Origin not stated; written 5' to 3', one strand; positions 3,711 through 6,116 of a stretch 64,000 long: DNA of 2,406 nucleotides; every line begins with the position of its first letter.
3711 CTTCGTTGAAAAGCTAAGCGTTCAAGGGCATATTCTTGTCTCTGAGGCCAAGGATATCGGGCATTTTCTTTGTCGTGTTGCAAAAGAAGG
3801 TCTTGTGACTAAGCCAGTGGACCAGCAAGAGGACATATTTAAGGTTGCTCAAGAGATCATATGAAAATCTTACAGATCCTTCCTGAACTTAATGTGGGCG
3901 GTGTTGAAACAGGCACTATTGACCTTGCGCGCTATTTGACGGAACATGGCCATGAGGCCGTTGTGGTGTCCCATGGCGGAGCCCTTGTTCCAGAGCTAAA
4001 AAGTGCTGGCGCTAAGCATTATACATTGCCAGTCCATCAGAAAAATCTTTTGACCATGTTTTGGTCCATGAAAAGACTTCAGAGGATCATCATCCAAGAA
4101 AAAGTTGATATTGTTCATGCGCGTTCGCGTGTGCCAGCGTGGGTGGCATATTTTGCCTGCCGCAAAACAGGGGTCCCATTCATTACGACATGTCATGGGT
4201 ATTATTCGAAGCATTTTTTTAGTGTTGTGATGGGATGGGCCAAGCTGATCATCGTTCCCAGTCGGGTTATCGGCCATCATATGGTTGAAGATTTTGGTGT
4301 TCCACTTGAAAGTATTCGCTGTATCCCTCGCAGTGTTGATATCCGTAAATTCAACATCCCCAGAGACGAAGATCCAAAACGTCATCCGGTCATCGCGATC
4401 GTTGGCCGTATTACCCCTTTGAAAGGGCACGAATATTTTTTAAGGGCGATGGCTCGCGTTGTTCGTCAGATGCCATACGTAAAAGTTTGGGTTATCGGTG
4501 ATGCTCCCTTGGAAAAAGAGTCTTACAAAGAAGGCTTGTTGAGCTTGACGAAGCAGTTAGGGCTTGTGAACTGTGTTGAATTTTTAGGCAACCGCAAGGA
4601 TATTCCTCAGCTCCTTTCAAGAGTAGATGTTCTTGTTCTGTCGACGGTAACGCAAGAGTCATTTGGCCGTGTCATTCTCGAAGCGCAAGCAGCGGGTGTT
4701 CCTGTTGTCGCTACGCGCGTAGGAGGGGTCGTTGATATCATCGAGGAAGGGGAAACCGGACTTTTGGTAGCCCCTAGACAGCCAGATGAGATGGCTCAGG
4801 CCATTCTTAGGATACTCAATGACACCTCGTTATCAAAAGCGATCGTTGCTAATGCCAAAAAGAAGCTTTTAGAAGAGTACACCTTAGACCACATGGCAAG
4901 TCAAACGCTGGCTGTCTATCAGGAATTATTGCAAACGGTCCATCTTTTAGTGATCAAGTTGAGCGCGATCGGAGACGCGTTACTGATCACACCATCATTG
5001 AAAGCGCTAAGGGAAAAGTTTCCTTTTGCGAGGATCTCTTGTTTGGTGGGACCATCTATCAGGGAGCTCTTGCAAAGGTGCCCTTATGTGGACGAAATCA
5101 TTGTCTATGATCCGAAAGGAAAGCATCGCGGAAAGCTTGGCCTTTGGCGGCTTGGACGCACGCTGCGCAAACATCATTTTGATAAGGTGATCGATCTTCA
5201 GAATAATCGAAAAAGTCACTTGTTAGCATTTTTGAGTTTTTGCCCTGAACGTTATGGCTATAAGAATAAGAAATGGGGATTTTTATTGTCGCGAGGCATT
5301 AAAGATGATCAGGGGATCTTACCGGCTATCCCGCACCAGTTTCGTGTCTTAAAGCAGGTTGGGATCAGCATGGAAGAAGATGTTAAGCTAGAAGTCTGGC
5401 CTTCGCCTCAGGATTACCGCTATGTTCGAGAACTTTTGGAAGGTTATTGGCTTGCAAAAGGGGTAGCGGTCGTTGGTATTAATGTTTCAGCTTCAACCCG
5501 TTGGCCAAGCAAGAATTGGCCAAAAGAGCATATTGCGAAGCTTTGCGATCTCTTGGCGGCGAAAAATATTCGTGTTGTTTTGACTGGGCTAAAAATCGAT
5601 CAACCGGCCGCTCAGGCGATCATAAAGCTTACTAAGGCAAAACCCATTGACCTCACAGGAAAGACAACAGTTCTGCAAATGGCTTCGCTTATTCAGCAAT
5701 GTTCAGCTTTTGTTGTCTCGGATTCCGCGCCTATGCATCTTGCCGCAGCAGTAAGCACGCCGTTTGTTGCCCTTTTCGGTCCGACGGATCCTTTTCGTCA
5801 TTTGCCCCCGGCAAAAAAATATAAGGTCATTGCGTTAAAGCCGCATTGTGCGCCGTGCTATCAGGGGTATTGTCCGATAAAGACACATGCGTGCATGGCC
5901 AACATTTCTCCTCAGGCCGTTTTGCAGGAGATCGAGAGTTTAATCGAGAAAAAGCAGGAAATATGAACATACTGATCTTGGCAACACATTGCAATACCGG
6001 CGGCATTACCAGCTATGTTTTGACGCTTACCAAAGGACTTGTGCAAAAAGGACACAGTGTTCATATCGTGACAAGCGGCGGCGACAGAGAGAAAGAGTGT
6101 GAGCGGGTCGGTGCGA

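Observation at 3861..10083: Unusual LPS-core glycosyltransferase array: a GT4-GT9 fusion, a paralogous GT4 and three further GT9 heptosyltransferases in tandem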

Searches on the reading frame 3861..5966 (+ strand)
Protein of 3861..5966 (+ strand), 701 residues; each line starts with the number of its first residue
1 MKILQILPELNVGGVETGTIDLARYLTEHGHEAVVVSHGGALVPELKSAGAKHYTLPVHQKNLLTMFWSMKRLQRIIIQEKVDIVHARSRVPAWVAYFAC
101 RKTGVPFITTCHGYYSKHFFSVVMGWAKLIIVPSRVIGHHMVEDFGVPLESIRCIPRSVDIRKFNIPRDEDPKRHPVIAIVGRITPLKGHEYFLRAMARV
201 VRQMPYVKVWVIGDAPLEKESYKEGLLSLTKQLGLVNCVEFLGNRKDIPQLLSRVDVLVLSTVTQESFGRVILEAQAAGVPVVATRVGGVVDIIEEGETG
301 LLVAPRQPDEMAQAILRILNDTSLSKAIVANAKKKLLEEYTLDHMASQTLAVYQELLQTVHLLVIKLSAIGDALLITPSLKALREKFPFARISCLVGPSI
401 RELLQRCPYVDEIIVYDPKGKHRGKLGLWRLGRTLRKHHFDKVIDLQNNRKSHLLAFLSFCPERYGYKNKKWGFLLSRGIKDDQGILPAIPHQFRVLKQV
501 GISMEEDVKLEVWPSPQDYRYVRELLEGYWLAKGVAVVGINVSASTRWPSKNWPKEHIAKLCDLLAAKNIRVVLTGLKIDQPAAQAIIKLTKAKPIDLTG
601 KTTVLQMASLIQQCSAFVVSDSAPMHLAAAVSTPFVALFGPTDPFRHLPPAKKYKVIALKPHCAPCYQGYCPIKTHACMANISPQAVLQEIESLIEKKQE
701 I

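Call 4: search_protein_families(library=pfam, proteins=[window:3861-5966:+], max_evalue=0.01)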
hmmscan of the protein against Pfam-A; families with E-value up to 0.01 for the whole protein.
window:3861-5966:+ (701 aa): 9 families
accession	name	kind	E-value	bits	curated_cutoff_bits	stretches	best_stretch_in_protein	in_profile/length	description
PF13692.12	Glyco_trans_1_4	-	3e-40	138.2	27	1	176-321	2-142/142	Glycosyl transferases group 1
PF00534.26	Glycos_transf_1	-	1e-38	133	26.4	1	170-334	10-171/172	Glycosyl transferases group 1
PF01075.23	Glyco_transf_9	-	4.3e-38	131.5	22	1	429-674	2-244/247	Glycosyltransferase family 9 (heptosyltransferase)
PF13439.12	Glyco_transf_4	-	3.7e-30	105.6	28.5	1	12-162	1-169/170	Glycosyltransferase Family 4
PF20706.3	GT4-conflict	-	4e-16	59.4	26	1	165-347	187-383/385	Family 4 Glycosyltransferase in conflict systems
PF13579.12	Glyco_trans_4_4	-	2.4e-15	57.7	29.7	1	13-156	1-156/158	Glycosyl transferase 4-like domain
PF13477.12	Glyco_trans_4_2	-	1.1e-08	35.7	23.4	1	17-113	11-108/139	Glycosyl transferase 4-like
PF13524.12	Glyco_trans_1_2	-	1.2e-08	35.5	25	1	202-350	10-143/144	Glycosyl transferase-like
PF08288.18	PIGA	-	0.005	17.9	27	0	59-115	28-86/90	PIGA (GPI anchor biosynthesis)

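Call 7: search_protein_families(library=ncbifam, proteins=[window:3861-5966:+], max_evalue=0.001)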
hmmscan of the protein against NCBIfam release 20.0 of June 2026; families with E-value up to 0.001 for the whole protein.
window:3861-5966:+ (701 aa): 44 families (the best 25 are shown)
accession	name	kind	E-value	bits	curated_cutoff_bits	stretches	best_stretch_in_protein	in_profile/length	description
TIGR02195.1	heptsyl_trn_II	equivalog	1.2e-46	159.4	134.6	1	362-695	2-338/339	lipopolysaccharide heptosyltransferase II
TIGR03088.1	stp2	hypoth_equivalog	8.7e-41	140.2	409.05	1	3-357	4-374/374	TIGR03088 family PEP-CTERM/XrtA system glycosyltransferase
NF041876.1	EPS_EpsE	equivalog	1.8e-38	132.8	400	1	24-347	56-387/389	exopolysaccharide biosynthesis GT4 family glycosyltransferase EpsE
NF008162.0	PRK10916.1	equivalog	1.1e-35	123.5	569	1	361-699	2-347/348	ADP-heptose--LPS heptosyltransferase RfaF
TIGR02201.1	heptsyl_trn_III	equivalog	1.1e-34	120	170.2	1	362-657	2-304/344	putative lipopolysaccharide heptosyltransferase III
NF038011.1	PelF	equivalog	2.1e-33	116.1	100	1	146-351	276-487/489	GT4 family glycosyltransferase PelF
TIGR03999.1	thiol_BshA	equivalog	7.4e-32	110.7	273.7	1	57-357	61-374/375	N-acetyl-alpha-D-glucosaminyl L-malate synthase BshA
TIGR03449.1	mycothiol_MshA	equivalog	2.5e-31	109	462.5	1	140-357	178-404/406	D-inositol-3-phosphate glycosyltransferase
NF007742.0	PRK10422.1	equivalog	4.1e-29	101.5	467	1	360-657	6-306/352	lipopolysaccharide core heptosyltransferase RfaQ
TIGR02149.1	glgA_Coryne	subfamily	2e-24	86.5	302.4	1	173-356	202-390/391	glycogen synthase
TIGR02193.1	heptsyl_trn_I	equivalog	2.3e-24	86.2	185.3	1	362-694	2-319/320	lipopolysaccharide heptosyltransferase I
TIGR04047.1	MSMEG_0565_glyc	hypoth_equivalog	5.2e-23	81.7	259.85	1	19-355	18-373/373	MSMEG_0565 family glycosyltransferase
NF038229.1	Glyco4_Geo_Pelo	equivalog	1.7e-21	76.6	400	1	122-357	105-337/338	GPMC system family 4 glycosyltransferase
TIGR04063.1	stp3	hypoth_equivalog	7.3e-21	74.5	442.05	1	146-357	176-396/397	TIGR04063 family PEP-CTERM/XrtA system glycosyltransferase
NF053787.1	GlcN_PG_synth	equivalog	2.8e-18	65.9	480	1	129-357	146-360/361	N-acetylglucosaminyl phosphatidylglycerol synthase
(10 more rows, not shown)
